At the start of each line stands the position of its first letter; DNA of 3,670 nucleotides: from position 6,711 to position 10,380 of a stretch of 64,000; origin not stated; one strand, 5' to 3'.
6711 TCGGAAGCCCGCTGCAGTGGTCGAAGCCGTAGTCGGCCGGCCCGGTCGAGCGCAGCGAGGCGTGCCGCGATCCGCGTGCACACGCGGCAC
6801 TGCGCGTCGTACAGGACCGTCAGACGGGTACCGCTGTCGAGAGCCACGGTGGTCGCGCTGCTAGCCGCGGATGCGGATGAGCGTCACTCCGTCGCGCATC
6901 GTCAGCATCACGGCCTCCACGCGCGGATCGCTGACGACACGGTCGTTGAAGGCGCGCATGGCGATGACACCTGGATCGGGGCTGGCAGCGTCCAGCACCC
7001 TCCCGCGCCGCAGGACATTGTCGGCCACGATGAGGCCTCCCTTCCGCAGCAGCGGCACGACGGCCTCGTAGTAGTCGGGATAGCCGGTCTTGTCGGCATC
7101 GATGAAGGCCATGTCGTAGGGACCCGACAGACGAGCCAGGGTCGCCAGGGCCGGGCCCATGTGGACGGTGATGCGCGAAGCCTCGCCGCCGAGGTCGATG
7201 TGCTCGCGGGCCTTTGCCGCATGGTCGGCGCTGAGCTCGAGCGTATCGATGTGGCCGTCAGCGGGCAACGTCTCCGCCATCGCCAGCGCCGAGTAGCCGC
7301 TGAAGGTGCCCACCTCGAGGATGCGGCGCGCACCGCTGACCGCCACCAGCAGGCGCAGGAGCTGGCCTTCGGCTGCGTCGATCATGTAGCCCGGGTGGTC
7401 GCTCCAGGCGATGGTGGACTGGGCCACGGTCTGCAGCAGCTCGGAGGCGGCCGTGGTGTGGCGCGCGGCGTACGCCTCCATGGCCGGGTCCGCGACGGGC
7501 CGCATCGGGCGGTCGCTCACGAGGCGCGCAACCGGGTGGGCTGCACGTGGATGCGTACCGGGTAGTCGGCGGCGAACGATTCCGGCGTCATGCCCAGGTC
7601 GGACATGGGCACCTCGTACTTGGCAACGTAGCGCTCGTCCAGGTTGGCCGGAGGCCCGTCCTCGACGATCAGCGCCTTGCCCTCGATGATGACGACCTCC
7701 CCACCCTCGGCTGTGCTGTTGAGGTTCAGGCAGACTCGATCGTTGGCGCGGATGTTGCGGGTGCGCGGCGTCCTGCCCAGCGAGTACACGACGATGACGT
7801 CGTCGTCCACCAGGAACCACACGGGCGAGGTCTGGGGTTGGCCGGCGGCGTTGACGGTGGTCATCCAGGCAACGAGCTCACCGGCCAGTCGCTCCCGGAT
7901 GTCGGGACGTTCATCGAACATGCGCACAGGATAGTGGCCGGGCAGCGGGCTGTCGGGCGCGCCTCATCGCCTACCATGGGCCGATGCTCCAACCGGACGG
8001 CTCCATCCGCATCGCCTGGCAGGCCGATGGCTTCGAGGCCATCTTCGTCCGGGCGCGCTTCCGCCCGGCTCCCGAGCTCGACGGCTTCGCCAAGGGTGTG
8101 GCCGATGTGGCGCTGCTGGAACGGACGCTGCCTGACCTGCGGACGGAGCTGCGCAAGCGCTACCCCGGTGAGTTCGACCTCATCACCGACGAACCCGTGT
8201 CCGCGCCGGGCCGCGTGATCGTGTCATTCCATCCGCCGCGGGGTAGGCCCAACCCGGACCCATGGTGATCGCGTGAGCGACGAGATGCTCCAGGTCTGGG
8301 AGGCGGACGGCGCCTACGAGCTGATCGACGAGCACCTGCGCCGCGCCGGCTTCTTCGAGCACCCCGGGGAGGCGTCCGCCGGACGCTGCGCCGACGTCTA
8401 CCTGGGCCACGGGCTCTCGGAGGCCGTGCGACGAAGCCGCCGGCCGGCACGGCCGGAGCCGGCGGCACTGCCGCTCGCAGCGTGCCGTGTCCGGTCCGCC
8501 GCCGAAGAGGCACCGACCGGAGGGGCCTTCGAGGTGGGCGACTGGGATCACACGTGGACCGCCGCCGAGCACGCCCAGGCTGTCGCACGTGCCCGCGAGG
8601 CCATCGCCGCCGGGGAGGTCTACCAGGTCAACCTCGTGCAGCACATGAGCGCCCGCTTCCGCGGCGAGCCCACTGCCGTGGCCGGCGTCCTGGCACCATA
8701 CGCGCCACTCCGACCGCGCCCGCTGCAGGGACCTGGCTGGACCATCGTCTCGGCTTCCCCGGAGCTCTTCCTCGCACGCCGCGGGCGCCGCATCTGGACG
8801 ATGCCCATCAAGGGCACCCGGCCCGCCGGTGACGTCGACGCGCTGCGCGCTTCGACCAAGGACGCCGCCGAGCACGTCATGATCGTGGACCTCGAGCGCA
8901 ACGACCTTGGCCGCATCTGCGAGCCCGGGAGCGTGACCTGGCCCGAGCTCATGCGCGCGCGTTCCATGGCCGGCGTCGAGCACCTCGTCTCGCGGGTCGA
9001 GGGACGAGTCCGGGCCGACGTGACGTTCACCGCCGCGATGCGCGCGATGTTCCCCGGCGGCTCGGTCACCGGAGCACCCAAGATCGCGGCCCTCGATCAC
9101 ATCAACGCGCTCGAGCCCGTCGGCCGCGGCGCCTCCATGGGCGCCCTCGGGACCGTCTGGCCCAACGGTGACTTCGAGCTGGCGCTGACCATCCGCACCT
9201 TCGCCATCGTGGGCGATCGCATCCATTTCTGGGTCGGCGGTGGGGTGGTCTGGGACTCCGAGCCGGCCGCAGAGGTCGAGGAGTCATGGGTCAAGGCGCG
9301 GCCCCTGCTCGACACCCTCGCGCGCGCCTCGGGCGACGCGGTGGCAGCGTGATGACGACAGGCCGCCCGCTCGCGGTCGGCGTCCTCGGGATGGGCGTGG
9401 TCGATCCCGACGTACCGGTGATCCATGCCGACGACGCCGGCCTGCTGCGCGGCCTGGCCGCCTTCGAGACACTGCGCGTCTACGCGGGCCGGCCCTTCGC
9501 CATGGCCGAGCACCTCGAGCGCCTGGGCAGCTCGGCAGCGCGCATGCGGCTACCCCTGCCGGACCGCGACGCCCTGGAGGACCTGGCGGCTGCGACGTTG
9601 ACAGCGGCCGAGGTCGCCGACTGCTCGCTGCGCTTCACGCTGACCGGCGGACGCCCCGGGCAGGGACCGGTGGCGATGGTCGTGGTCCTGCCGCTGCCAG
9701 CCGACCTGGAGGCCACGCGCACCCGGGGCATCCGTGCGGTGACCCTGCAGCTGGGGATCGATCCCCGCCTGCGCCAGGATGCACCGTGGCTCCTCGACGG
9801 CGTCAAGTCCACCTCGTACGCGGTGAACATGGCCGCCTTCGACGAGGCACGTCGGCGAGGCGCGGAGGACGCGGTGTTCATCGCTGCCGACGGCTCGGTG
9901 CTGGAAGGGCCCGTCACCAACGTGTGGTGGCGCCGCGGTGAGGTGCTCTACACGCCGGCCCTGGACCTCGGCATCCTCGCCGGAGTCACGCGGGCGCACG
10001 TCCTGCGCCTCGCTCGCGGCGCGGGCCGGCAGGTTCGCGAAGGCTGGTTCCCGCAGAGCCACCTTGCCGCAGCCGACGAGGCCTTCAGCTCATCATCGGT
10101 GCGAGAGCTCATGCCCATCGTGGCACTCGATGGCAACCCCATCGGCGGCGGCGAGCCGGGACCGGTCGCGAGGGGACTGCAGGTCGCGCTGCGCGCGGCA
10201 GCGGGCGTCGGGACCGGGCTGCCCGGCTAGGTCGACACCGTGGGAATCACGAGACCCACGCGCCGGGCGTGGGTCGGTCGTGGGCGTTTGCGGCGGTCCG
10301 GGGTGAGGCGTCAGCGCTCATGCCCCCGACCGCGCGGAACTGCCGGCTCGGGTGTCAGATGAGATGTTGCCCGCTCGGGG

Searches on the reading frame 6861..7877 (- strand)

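Call 70: search_protein_families(library=pfam, proteins=[window:6861-7877:-], max_evalue=0.0001)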
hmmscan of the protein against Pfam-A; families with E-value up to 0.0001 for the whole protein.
window:6861-7877:- (338 aa): 3 families
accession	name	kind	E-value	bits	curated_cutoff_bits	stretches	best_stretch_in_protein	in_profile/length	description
PF01596.23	Methyltransf_3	-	1.6e-50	171.7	22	1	143-335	6-202/204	O-methyltransferase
PF13578.12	Methyltransf_24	-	1.1e-13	52.4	26.3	1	187-288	1-105/105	Methyltransferase domain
PF01135.25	PCMT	-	1.9e-05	25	20.3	1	176-284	68-170/210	Protein-L-isoaspartate(D-aspartate) O-methyltransferase (PCMT)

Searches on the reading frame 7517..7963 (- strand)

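Call 70: search_protein_families(library=pfam, proteins=[window:7517-7963:-], max_evalue=0.0001)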
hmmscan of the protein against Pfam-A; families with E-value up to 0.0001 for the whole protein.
window:7517-7963:- (148 aa): 1 family
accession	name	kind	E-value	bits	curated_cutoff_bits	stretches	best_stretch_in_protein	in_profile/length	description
PF01243.27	PNPOx_N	-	1.6e-15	57.9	28.1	1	21-120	4-98/120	Pyridoxamine 5'-phosphate oxidase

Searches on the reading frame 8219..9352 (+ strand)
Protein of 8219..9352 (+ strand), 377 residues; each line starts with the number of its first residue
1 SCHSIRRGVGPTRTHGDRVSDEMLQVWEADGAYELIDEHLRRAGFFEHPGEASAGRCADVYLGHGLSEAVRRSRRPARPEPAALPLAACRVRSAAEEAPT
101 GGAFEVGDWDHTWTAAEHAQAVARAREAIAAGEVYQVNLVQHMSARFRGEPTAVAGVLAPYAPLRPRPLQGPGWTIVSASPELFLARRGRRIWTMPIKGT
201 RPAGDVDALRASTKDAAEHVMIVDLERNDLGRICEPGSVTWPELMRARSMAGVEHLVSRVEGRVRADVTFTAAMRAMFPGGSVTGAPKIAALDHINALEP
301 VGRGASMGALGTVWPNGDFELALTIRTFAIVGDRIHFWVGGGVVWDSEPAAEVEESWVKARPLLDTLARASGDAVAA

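Call 36: search_protein_families(library=pfam, proteins=[window:8219-9352:+], max_evalue=0.00001)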
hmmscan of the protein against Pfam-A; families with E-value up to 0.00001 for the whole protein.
window:8219-9352:+ (377 aa): 1 family
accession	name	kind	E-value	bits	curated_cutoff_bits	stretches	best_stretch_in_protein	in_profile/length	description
PF00425.24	Chorismate_bind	-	7.2e-65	219.5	27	1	116-359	3-257/257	chorismate binding enzyme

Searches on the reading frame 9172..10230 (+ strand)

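Call 36: search_protein_families(library=pfam, proteins=[window:9172-10230:+], max_evalue=0.00001)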
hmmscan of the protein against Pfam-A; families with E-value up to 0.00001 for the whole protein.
window:9172-10230:+ (352 aa): 1 family
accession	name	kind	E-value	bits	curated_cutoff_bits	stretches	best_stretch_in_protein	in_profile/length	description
PF01063.24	Aminotran_4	-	1.7e-51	175.7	28.5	1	97-318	2-222/223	Amino-transferase class IV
